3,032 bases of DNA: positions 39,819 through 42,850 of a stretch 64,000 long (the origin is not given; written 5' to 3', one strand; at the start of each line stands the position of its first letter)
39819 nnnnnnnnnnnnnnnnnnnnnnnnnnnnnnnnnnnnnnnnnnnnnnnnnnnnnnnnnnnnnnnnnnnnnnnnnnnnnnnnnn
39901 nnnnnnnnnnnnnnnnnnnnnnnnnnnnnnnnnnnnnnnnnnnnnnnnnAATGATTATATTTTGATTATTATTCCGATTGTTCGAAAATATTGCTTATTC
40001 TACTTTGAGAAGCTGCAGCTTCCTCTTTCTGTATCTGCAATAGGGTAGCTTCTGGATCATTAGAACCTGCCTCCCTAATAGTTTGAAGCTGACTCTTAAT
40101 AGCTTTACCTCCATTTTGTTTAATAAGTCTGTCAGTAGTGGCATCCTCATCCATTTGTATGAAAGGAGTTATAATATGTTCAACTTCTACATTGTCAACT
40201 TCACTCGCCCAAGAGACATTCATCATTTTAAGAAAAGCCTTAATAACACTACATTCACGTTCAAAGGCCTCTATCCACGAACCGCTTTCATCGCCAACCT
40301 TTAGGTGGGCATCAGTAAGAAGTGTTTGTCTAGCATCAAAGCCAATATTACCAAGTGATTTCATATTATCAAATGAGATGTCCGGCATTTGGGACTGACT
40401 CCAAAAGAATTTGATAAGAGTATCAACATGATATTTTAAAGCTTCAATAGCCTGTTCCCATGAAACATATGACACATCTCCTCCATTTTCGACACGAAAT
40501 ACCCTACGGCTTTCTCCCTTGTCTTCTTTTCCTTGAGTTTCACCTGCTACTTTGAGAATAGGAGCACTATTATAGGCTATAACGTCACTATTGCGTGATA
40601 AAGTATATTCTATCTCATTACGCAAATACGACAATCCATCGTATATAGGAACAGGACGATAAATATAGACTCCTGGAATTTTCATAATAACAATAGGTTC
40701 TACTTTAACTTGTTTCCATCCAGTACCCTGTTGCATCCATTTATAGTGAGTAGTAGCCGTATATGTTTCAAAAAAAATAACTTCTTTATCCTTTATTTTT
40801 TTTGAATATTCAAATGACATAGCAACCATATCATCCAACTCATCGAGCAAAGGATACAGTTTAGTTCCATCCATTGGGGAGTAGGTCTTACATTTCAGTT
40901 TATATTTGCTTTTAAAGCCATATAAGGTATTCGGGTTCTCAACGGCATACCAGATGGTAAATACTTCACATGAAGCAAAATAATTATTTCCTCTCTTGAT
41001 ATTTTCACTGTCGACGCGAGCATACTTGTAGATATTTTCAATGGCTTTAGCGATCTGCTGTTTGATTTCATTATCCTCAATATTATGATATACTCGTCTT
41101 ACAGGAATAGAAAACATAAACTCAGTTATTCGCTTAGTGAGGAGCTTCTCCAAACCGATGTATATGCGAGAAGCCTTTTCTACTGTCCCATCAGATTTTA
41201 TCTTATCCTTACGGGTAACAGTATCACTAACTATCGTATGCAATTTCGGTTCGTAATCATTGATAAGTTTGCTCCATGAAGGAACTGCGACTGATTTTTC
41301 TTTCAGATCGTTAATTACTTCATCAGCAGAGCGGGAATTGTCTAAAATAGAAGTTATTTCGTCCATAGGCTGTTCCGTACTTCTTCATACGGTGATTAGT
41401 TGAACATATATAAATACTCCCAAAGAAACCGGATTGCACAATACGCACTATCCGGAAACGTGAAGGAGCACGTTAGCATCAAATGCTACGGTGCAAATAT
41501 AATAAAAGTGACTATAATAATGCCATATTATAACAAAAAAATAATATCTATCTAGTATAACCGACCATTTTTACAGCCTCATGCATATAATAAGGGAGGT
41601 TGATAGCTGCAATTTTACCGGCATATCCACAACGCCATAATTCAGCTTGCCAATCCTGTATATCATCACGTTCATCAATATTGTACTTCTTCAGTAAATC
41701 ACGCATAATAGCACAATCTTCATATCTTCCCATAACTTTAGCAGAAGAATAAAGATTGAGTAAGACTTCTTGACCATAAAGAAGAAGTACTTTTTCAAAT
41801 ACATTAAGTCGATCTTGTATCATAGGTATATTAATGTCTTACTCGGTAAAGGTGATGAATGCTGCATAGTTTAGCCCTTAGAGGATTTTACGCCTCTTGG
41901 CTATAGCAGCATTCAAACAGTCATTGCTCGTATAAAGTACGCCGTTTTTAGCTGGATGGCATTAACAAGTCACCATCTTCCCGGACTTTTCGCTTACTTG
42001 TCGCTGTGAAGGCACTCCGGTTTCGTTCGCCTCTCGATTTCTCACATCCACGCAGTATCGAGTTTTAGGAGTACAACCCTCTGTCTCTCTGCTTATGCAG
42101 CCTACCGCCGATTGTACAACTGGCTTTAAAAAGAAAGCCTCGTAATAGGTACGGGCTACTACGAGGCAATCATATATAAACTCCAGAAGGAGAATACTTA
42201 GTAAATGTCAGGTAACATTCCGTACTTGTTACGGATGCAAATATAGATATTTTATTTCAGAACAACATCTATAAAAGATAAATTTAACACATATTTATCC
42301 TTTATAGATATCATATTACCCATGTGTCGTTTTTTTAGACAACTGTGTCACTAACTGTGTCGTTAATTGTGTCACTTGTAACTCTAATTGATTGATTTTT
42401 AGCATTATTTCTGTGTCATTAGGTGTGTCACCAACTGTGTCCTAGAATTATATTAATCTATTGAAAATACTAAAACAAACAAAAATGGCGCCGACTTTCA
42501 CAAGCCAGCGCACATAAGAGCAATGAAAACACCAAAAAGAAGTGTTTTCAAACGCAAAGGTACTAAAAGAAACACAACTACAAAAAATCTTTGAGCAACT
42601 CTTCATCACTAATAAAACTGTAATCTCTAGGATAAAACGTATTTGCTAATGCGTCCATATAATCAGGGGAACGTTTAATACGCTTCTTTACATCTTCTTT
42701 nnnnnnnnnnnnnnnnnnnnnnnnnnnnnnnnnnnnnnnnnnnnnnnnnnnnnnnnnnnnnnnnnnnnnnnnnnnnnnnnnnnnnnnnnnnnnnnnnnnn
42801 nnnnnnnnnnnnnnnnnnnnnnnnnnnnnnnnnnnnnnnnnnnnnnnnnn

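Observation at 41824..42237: ORF-free, GC-enriched, highly paired leader of about 400 nt between terminase and portal: candidate structured RNA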

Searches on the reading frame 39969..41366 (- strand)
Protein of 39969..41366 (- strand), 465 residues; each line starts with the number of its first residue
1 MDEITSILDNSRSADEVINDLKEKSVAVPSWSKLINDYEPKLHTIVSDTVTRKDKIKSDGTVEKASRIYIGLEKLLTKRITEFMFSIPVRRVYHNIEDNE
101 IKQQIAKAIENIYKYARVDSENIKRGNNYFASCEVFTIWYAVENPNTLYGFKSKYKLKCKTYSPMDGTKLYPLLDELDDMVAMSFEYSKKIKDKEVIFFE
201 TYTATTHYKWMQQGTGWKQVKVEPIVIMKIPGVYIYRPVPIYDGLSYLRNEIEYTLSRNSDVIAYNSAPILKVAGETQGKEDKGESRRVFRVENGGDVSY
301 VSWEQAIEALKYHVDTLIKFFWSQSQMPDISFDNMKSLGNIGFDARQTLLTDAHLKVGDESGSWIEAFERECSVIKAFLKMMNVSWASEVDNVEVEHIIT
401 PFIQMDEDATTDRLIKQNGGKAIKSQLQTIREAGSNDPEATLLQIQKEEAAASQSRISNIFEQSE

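Call 10: search_protein_families(library=phrogs, proteins=[window:39969-41366:-])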
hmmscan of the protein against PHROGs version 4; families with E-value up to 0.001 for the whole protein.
window:39969-41366:- (465 aa): 1 family
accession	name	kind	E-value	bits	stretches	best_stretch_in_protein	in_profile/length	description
phrog_64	-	head and packaging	1.6e-41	143.4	1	13-456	73-502/547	portal protein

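Call 11: search_protein_families(library=pfam, proteins=[window:39969-41366:-], max_evalue=0.01)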
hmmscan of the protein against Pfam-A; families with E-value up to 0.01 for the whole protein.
window:39969-41366:- (465 aa): 1 family
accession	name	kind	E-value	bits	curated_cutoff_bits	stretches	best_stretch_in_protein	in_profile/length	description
PF05133.19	SPP1_portal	-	3.9e-28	99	25.5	1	34-454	18-415/416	Phage portal protein, SPP1 Gp6-like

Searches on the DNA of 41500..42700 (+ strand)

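Call 6: search_rna_families(source=window, start=41500, end=42700, threshold=evalue, max_evalue=10, show_alignments=3)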
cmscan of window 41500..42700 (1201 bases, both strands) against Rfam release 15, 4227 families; matches with E-value up to 10: 5.
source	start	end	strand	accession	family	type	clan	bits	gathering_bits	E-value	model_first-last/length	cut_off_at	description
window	42484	42621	-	RF04180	BTnc231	Gene; sRNA;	-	18.3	80.4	0.58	1-154/154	no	Bacteroides sRNA BTnc231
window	41709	41793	-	RF00042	CopA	Gene; antisense;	-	17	60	5.7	1-92/92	no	CopA-like RNA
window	41676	41721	-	RF03755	mir-4005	Gene; miRNA;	-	16.3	80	4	1-54/54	no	mir-4005 microRNA precursor family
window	42266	42310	-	RF04195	MIR6217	Gene; miRNA;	-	15.3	110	1.4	1-228/228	no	MIR6217 microRNA precursor family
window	42464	42510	-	RF01581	RUF6-5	Gene; sRNA;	-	14.9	70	9.7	1-156/156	no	Plasmodium RNA of unknown function RUF6-5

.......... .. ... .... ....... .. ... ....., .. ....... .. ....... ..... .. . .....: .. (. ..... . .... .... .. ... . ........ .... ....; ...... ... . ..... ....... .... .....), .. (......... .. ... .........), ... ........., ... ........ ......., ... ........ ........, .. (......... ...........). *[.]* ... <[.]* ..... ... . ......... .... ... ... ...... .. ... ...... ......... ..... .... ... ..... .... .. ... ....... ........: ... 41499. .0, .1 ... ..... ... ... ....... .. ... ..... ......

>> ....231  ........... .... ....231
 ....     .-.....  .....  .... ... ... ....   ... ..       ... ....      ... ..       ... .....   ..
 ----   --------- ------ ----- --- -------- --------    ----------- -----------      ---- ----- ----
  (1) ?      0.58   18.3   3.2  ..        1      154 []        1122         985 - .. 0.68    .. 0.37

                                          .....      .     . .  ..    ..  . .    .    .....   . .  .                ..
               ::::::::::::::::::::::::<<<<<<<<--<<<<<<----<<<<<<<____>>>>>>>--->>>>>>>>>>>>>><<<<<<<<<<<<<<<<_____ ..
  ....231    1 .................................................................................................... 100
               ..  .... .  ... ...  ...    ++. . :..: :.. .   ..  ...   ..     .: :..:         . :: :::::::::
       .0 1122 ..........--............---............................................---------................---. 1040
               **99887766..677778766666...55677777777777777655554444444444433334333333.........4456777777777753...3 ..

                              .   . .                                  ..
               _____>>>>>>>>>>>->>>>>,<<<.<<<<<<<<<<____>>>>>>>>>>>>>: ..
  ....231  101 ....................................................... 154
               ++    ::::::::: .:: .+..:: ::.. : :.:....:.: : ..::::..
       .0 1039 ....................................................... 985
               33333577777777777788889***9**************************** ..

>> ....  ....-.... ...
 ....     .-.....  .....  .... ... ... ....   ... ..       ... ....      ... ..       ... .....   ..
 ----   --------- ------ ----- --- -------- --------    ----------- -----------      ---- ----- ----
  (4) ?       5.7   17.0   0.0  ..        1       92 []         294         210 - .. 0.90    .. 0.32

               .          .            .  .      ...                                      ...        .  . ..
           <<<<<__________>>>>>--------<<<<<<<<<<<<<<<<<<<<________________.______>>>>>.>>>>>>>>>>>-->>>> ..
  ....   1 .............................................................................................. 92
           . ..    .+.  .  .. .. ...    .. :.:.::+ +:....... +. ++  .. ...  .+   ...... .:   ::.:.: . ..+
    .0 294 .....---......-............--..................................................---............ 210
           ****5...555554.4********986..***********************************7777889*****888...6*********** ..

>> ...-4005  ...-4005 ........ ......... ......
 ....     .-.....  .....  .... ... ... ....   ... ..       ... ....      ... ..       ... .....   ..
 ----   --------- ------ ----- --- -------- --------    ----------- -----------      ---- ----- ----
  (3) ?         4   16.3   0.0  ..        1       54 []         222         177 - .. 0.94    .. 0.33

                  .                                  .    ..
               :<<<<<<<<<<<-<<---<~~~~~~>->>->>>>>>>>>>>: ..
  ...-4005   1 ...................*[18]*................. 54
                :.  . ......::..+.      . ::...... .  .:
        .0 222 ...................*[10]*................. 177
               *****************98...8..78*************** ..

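Call 7: search_dna_similar(query=window:41500-42700:+, collection=phages, mode=distant, max_rows=30)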
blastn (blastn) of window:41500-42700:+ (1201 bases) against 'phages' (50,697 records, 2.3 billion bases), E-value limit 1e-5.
Records with a match: 6; places in all: 6; records where one place covers at least 80% of the query: 0.
Best place of each record, by identity: 60-80% 6.
By first word of the organism name: Bacteroides 5; Phocaeicola 1.
By host as written in the record: - 3; Bacteroides sp. 1; Phocaeicola vulgatus BM8 1; Bacteroides intestinalis BG4 1.
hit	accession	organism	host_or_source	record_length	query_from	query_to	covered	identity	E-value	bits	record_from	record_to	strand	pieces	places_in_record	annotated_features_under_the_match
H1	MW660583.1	Bacteroides phage LoVEphage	Bacteroides sp.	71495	338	746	34%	76.6%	5e-63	248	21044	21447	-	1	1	hypothetical protein (x3)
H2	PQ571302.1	Phocaeicola phage PV4-TP1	Phocaeicola vulgatus BM8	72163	338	746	34%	76.6%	2e-61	243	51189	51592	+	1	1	none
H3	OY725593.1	Bacteroides phage LoVEphage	-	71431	338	746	34%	76.6%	2e-61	243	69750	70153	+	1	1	none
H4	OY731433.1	Bacteroides phage LoVEphage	-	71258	338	746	34%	76.6%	2e-61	243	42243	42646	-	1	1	none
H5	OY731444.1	Bacteroides phage LoVEphage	-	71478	338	746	34%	76.6%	2e-61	243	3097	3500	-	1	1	none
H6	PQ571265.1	Bacteroides phage BI-TP1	Bacteroides intestinalis BG4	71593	338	746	34%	75.8%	1e-58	234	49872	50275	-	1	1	none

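Call 12: get_annotated_region(hit=H1, flank=4000)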
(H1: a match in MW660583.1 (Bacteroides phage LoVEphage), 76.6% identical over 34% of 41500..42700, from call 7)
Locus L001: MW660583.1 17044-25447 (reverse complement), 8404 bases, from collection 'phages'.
description: Bacteroides phage LoVEphage, complete genome.
organism: Bacteroides phage LoVEphage (NCBI taxid 2831678)
taxonomy: Viruses; Duplodnaviria; Heunggongvirae; Uroviricota; Caudoviricetes
host: Bacteroides sp.; source: -; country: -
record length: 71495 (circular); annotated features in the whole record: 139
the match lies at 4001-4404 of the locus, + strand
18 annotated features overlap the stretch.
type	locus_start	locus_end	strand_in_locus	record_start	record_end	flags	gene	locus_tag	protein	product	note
CDS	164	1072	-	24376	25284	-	-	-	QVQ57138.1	RecT protein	-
CDS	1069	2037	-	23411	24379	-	-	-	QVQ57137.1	exodeoxyribonuclease 8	-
CDS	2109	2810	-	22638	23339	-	-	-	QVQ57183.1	hypothetical protein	No HHsearch hits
CDS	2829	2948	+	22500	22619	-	-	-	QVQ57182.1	hypothetical protein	No HHsearch hits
CDS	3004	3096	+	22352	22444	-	-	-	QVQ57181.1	hypothetical protein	No HHsearch hits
CDS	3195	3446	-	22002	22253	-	-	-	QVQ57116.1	helix-turn-helix domain protein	-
CDS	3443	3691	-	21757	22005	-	-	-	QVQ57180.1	hypothetical protein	No HHsearch hits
CDS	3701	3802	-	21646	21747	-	-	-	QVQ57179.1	hypothetical protein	No HHsearch hits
CDS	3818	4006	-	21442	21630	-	-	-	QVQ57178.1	hypothetical protein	No HHsearch hits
CDS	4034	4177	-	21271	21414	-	-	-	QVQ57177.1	hypothetical protein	Drosophila accessory gland-specific peptide 26Ab (Acp26Ab)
CDS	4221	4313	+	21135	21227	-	-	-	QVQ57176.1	hypothetical protein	No HHsearch hits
CDS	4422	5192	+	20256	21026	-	-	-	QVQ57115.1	hypothetical protein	S24_LexA-like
CDS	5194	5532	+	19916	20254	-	-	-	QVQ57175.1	repressor protein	Repressor protein CI helix bundle, DNA-binding, Repressor.64A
CDS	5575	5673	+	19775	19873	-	-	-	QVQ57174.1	hypothetical protein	No HHsearch hits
CDS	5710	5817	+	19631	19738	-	-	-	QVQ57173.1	hypothetical protein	No HHsearch hits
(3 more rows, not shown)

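Call 13: get_annotated_region(hit=H2, flank=4000)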
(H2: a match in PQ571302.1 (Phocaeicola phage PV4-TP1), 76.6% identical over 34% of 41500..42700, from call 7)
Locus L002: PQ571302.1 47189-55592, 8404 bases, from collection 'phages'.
description: Phocaeicola phage PV4-TP1, complete genome.
organism: Phocaeicola phage PV4-TP1 (NCBI taxid 3385250)
taxonomy: Viruses
host: Phocaeicola vulgatus BM8; source: antibiotic induction; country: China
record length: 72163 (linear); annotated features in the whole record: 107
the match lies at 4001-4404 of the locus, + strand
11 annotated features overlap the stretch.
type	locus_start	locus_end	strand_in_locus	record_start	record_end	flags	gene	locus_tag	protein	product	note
CDS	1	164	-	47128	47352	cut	-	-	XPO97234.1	hypothetical protein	PV4-TP1_gp75; PV4-TP1_gp75; None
CDS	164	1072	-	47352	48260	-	-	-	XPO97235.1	RecT-like ssDNA annealing protein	PV4-TP1_gp76; PV4-TP1_gp76; Annot2=(structure alignment-afuniprot50) AF-A0A1Q6H3M1-F1-model_v4 Recombinase ...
CDS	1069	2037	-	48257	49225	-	-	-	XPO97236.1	exonuclease VIII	PV4-TP1_gp77; PV4-TP1_gp77; Annot2=(structure alignment-afuniprot50) AF-A0A0F9N5B6-F1-model_v4 DUF3799 ...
CDS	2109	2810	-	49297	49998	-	-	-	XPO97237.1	hypothetical protein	PV4-TP1_gp78; PV4-TP1_gp78; None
CDS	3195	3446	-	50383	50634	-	-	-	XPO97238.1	HTH DNA binding protein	PV4-TP1_gp79; PV4-TP1_gp79; Annot2=(hmm profile search-phrog [Rank2]) phrog_668 HTH DNA binding ...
CDS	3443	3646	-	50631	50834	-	-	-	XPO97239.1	hypothetical protein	PV4-TP1_gp80; PV4-TP1_gp80; None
CDS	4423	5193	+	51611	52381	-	-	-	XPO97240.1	transcriptional repressor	PV4-TP1_gp81; PV4-TP1_gp81; Annot2=(structure alignment-afuniprot50) AF-A0A3P1BYY1-F1-model_v4 Peptidase_S24 ...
CDS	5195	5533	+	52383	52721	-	-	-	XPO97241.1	HTH cro/C1-type domain-containing protein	PV4-TP1_gp82; PV4-TP1_gp82; Annot2=(structure alignment-afuniprot50) AF-A0A4S4GLS6-F1-model_v4 Glycerate ...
CDS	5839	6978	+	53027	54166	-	-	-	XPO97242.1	Integrase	PV4-TP1_gp83; PV4-TP1_gp83; Annot2=(hmm profile search-phrog [Rank2]) phrog_216 integrase;Annot3=(structure ...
CDS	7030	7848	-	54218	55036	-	-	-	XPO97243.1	integrase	PV4-TP1_gp84; PV4-TP1_gp84; Annot2=(structure alignment-afuniprot50) AF-A0A6I0J2U2-F1-model_v4 Tyrosine-type ...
CDS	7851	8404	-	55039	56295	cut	-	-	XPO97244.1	ParA-like partition protein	PV4-TP1_gp85; PV4-TP1_gp85; Annot2=(structure alignment-afuniprot50) AF-J4KSH3-F1-model_v4 ATP-binding Mrp/Nbp35 family ...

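Call 14: get_annotated_region(hit=H6, flank=4000)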
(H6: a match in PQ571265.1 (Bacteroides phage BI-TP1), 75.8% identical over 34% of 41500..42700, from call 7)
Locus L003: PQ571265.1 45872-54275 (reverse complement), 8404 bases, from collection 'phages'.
description: Bacteroides phage BI-TP1, complete genome.
organism: Bacteroides phage BI-TP1 (NCBI taxid 3385213)
taxonomy: Viruses
host: Bacteroides intestinalis BG4; source: antibiotic induction; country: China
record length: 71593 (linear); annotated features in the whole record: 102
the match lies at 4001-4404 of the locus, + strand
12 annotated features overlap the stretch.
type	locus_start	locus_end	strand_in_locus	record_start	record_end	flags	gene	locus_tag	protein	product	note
CDS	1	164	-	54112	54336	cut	-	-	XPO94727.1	hypothetical protein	BI-TP1_gp70; BI-TP1_gp70; None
CDS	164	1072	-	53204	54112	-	-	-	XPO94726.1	RecT-like ssDNA annealing protein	BI-TP1_gp69; BI-TP1_gp69; Annot2=(structure alignment-afuniprot50) AF-A0A1Q6H3M1-F1-model_v4 Recombinase ...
CDS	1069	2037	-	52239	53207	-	-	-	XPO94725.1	exonuclease VIII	BI-TP1_gp68; BI-TP1_gp68; Annot2=(structure alignment-afuniprot50) AF-A0A0F9N5B6-F1-model_v4 DUF3799 domain-containing ...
CDS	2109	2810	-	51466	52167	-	-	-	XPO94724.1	hypothetical protein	BI-TP1_gp67; BI-TP1_gp67; None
CDS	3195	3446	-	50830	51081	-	-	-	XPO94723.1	HTH DNA binding protein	BI-TP1_gp66; BI-TP1_gp66; Annot2=(hmm profile search-phrog [Rank2]) phrog_668 HTH DNA binding protein;Annot3=(structure ...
CDS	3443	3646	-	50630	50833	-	-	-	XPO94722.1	hypothetical protein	BI-TP1_gp65; BI-TP1_gp65; None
CDS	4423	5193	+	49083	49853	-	-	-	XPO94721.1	transcriptional repressor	BI-TP1_gp64; BI-TP1_gp64; Annot2=(structure alignment-afuniprot50) AF-A0A3P1BYY1-F1-model_v4 Peptidase_S24 ...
CDS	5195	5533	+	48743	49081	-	-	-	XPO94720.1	HTH cro/C1-type domain-containing protein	BI-TP1_gp63; BI-TP1_gp63; Annot2=(structure alignment-afuniprot50) AF-A0A4S4GLS6-F1-model_v4 Glycerate ...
CDS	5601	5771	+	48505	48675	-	-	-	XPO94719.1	hypothetical protein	BI-TP1_gp62; BI-TP1_gp62; None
CDS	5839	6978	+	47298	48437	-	-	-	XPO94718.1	Integrase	BI-TP1_gp61; BI-TP1_gp61; Annot2=(hmm profile search-phrog [Rank2]) phrog_216 integrase;Annot3=(structure ...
CDS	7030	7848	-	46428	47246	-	-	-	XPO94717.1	integrase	BI-TP1_gp60; BI-TP1_gp60; Annot2=(structure alignment-afuniprot50) AF-A0A6I0J2U2-F1-model_v4 Tyrosine-type ...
CDS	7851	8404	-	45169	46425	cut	-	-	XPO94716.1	ParA-like partition protein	BI-TP1_gp59; BI-TP1_gp59; Annot2=(structure alignment-afuniprot50) AF-J4KSH3-F1-model_v4 ATP-binding Mrp/Nbp35 family ...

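Call 64: search_rna_families(source=L001, start=3950, end=4470, threshold=evalue, max_evalue=10)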
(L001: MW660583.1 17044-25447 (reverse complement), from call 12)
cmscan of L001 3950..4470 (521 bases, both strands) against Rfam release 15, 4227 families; matches with E-value up to 10: 3.
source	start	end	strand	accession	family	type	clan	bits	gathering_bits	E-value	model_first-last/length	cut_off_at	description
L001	4358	4440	+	RF00200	snoZ199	Gene; snRNA; snoRNA; CD-box;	-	17.8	47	3.4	1-84/84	no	Small nucleolar RNA Z199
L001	4293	4333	-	RF00131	mir-30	Gene; miRNA;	-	14.4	50.2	3.4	1-77/77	no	mir-30 microRNA precursor family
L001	4247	4291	-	RF02939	COG2908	Cis-reg;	-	13.9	58.7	1.3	1-45/45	no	COG2908 RNA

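Call 100: search_dna_similar(query=window:41837-42125:-, collection=plasmids, mode=distant, max_rows=10)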
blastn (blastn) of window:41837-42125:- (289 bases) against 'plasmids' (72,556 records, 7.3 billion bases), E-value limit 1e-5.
No match.
